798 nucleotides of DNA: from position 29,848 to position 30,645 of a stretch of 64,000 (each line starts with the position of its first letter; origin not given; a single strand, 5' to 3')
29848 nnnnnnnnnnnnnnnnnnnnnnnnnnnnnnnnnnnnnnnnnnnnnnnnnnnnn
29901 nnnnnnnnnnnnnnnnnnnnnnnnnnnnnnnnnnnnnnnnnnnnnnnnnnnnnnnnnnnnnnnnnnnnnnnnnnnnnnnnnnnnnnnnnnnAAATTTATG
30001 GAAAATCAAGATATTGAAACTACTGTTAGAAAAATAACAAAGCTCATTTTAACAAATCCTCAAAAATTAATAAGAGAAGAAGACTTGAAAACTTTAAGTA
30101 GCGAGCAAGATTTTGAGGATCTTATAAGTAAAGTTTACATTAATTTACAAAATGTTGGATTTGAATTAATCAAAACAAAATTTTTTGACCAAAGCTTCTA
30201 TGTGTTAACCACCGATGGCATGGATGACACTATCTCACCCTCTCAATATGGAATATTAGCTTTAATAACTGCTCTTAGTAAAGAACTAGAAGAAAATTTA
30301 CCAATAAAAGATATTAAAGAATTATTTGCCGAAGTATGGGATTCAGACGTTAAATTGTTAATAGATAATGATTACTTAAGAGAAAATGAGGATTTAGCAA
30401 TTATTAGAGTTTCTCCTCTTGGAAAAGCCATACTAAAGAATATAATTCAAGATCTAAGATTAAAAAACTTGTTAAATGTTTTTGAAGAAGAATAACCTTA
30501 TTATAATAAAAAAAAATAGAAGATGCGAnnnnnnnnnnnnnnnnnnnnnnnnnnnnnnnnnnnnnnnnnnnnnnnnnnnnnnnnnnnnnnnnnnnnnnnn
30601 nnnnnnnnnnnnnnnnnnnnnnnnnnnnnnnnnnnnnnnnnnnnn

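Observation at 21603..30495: Eight-gene, 8.9-kb tightly coupled operon of mostly unrecognisable proteins around an AAA+ ATPase and an SMC-like/ScpB-like pair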

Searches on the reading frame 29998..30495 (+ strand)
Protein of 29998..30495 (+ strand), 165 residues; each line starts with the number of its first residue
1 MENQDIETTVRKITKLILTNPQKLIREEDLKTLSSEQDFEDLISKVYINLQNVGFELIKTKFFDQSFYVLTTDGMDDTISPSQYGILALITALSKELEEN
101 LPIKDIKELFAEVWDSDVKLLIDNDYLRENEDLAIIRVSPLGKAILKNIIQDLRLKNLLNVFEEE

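Call 3: search_protein_families(library=pfam, proteins=[window:29998-30495:+], max_evalue=1)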
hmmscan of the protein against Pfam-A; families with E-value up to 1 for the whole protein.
window:29998-30495:+ (165 aa): 3 families
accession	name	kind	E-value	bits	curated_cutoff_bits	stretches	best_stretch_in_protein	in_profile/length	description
PF13143.11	DUF3986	-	0.04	15.5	20.5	1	106-164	25-80/85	Protein of unknown function (DUF3986)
PF22316.2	ABhydrolase-like_N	-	0.11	12.8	27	0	21-43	73-95/106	A/B hydrolase-like, N-terminal domain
PF02637.23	GatB_Yqey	-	0.21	11.9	27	0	18-47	73-102/148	GatB domain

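Call 4: search_protein_families(library=padloc, proteins=[window:29998-30495:+], max_evalue=1)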
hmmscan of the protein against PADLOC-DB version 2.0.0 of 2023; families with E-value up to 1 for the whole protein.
window:29998-30495:+ (165 aa): 0 families

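Call 6: search_protein_families(library=ncbifam, proteins=[window:29998-30495:+], max_evalue=1)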
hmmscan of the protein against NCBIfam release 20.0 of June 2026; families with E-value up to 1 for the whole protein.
window:29998-30495:+ (165 aa): 0 families

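Call 7: search_protein_families(library=phrogs, proteins=[window:29998-30495:+], max_evalue=0.1)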
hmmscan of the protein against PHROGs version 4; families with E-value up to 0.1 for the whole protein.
window:29998-30495:+ (165 aa): 1 family
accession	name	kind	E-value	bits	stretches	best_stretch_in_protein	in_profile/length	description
phrog_33731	-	unknown function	0.059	14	1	38-72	168-202/266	-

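Call 29: search_solved_structures(query=A8, max_evalue=5, show_alignments=2)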
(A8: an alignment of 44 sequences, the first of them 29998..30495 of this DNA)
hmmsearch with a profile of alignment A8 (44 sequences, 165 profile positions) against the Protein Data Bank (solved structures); distinct sequences matched with E-value up to 5: 0.

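Call 48: find_homologous_proteins(query=window:29998-30495:+, max_evalue=0.001)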
Query window:29998-30495:+ (165 aa): 623 proteins with E <= 0.001 among 746 candidates; the best 120 are listed.
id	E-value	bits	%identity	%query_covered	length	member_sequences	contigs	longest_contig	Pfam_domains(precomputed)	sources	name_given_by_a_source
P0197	3.9e-96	337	100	100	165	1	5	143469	-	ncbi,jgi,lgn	-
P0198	4.2e-92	324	95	100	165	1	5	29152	-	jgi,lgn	-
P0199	7.9e-92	323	95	100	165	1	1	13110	-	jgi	-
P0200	2.9e-91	321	95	99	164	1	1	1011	-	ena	-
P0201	4.9e-91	321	94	100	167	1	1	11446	-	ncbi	ncbi:MAG: hypothetical protein ACTSV5_15410 [Promethearchaeota archaeon]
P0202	1.1e-90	320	95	100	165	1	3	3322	-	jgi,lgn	jgi:hypothetical protein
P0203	2.2e-90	319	94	100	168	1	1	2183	-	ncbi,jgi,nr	ncbi:MAG: hypothetical protein MUP85_20610 [Candidatus Lokiarchaeota archaeon]|nr:hypothetical prote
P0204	4.0e-90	318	93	100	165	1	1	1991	-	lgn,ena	-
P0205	4.3e-90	318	93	100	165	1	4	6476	-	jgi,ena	-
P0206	4.6e-90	318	93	100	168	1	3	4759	-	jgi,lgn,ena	-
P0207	1.5e-88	313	92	100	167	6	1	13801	-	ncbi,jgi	ncbi:MAG: hypothetical protein ACTSP9_04460 [Promethearchaeota archaeon]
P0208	1.7e-88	313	92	100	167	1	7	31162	-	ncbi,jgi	ncbi:MAG: hypothetical protein ACTSPN_16100 [Promethearchaeota archaeon]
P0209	5.7e-88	311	92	100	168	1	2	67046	-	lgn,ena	-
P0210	7.7e-87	307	90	100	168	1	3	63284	-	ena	-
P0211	2.0e-84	299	87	100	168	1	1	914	-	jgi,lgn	-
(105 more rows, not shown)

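Call 56: predict_structure(alignment_id=A9)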
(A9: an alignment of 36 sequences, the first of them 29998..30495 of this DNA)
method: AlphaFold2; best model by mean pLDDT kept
length: 165 residues; sequences in the alignment: 36
mean_pLDDT: 75.5   pTM: 0.50
mean pLDDT of the five models: 75.5, 75.3, 72.6, 72.1, 70.3
residues with pLDDT >= 90: 15; 70-90: 104; 50-70: 29; < 50: 17
segments of 3 or more residues with pLDDT < 50: 73-77, 148-155
pLDDT, mean of each block of 10 residues (from residue 1): 69 77 80 83 83 73 83 55 78 73 89 89 90 88 65 48 49
secondary structure, 60 per line:
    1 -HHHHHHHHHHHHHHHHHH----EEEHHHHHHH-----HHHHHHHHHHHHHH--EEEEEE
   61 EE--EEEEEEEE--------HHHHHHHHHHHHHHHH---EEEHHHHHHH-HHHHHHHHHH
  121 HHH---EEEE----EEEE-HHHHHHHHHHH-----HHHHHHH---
elements in order: H2-19 E24-26 H27-33 H39-52 E55-62 E65-72 H81-96 E100-102 H103-109 H111-123 E127-130 E135-138 H140-150 H156-162

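Call 58: fold_search(model_id=the predicted structure, library=pdb)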
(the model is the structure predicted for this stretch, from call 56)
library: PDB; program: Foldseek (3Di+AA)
matches with E <= 10: 1174; with E <= 0.001: 4
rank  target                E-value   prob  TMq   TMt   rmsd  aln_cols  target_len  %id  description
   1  5hvq_D                4.0e-05  1.00  0.38  0.32  13.5       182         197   17  Alternative model of the MAGE-G1 NSE-1 complex (released 2016-10-26)
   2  7dg2_C                3.6e-04  1.00  0.38  0.31  16.1       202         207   20  Nse1-Nse3-Nse4 complex (released 2021-05-26)
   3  3w6j_B                7.1e-04  0.97  0.28  0.27  11.8       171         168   13  Crystal structure of ScpAB core complex (released 2013-04-24)
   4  5wy5_B                8.0e-04  1.00  0.38  0.34  13.8       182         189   16  Crystal structure of MAGEG1 and NSE1 complex (released 2017-05-03)
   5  9gc3_A                5.3e-03  0.91  0.27  0.10  13.9       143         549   15  yeast TFIIIC TauB subcomplex bound to a tRNA gene (released 2024-11-27)
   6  2z99                  1.1e-02  0.90  0.30  0.31  17.2       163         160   11  Crystal Structure of ScpB from Mycobacterium tuberculosis (released 2007-10-09)
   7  9gmb_F                1.5e-02  0.87  0.29  0.25  14.4       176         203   12  MukEF in complex with the phage protein gp5.9 (released 2025-03-26)
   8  6juv_A                1.6e-02  0.92  0.36  0.32   8.7       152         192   10  Crytsal structure of ScpB derived from Pyrococcus yayanosii (released 2020-01-22)
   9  3w6j_C                1.7e-02  0.77  0.28  0.28  14.5       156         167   10  Crystal structure of ScpAB core complex (released 2013-04-24)
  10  3w6j_F                2.0e-02  0.87  0.31  0.30  14.7       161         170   10  Crystal structure of ScpAB core complex (released 2013-04-24)
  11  4i98_B                2.3e-02  0.77  0.30  0.30  13.4       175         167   15  Crystal structure of the complex between ScpA(residues 1-160)-ScpB(residues 1-183) (released 2013-01-30)
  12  3rpu_G                2.4e-02  0.69  0.29  0.24  15.8       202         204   13  Crystal structure of the MukE-MukF complex (released 2012-03-14)
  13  6juv_B                2.8e-02  0.80  0.33  0.30  16.9       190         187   12  Crytsal structure of ScpB derived from Pyrococcus yayanosii (released 2020-01-22)
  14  1p4x                  2.8e-02  0.51  0.29  0.20  16.9       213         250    6  Crystal structure of SarS protein from Staphylococcus Aureus (released 2003-07-08)
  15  8ffz_B                2.9e-02  0.75  0.26  0.06  12.2       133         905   14  TFIIIA-TFIIIC-Brf1-TBP complex bound to 5S rRNA gene (released 2023-06-21)
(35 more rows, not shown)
